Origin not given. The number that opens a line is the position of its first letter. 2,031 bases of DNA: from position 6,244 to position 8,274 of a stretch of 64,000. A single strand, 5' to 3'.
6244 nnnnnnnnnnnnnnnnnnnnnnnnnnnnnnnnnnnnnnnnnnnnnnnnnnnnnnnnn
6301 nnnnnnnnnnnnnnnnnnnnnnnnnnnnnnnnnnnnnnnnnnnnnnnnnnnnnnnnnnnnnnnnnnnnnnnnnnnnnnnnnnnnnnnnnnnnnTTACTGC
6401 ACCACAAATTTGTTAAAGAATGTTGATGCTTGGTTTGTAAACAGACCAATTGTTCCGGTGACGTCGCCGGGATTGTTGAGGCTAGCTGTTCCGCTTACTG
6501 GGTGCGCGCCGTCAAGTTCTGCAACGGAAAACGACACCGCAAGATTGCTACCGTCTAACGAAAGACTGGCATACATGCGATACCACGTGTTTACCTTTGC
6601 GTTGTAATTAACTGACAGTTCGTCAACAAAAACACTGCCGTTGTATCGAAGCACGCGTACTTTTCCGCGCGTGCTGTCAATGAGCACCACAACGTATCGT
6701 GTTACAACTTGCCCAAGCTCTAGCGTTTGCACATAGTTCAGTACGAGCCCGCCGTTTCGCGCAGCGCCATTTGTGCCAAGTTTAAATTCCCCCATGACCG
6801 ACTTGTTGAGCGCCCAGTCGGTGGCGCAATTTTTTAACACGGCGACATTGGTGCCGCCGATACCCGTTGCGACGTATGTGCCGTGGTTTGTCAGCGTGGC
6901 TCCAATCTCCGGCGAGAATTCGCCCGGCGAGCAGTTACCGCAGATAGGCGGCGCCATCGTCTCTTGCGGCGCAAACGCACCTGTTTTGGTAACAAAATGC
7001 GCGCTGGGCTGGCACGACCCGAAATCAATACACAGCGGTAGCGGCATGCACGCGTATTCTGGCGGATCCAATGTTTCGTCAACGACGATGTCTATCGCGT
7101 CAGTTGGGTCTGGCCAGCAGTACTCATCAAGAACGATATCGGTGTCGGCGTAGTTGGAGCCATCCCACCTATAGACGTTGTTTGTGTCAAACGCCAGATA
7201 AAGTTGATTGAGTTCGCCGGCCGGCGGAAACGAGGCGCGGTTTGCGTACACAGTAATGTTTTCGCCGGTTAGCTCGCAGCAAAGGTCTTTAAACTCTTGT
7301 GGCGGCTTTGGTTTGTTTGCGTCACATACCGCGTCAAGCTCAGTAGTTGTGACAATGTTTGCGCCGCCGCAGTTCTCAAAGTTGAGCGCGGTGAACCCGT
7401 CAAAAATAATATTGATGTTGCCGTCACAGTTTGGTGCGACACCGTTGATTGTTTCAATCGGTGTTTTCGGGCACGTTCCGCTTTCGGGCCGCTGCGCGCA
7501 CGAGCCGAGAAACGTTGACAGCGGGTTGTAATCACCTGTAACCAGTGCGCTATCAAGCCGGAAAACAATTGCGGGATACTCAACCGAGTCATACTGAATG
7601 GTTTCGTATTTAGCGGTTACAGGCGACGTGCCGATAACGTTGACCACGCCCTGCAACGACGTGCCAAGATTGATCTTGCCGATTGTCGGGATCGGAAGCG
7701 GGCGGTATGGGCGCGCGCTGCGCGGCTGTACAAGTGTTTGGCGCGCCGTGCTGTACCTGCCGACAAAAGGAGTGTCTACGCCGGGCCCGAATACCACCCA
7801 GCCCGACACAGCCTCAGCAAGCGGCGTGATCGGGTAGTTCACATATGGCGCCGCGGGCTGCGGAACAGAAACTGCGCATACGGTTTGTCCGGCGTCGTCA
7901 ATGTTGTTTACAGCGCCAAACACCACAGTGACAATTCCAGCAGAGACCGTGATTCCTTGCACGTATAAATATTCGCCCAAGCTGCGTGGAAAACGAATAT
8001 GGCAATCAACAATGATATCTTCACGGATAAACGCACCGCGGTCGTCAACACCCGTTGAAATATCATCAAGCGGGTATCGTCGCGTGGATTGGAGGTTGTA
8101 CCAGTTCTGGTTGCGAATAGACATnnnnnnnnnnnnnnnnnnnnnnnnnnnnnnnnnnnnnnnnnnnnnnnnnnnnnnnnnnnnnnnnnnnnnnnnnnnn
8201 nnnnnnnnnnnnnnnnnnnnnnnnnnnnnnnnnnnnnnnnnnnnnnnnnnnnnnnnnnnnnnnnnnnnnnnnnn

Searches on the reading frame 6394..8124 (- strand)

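Call 8: search_protein_families(library=pfam, proteins=[window:6394-8124:-], max_evalue=0.05)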
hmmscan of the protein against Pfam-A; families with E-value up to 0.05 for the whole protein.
window:6394-8124:- (576 aa): 0 families

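Call 9: search_protein_families(library=phrogs, proteins=[window:6394-8124:-], max_evalue=0.01)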
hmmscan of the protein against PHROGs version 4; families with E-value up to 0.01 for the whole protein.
window:6394-8124:- (576 aa): 3 families
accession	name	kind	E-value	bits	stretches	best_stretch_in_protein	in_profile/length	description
phrog_2952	-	tail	0.0002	21.5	1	289-323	236-270/488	minor tail protein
phrog_15439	-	other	0.00034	21.6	1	290-326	69-105/290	peptidase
phrog_10684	-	unknown function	0.0033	18.8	1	295-336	67-107/121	-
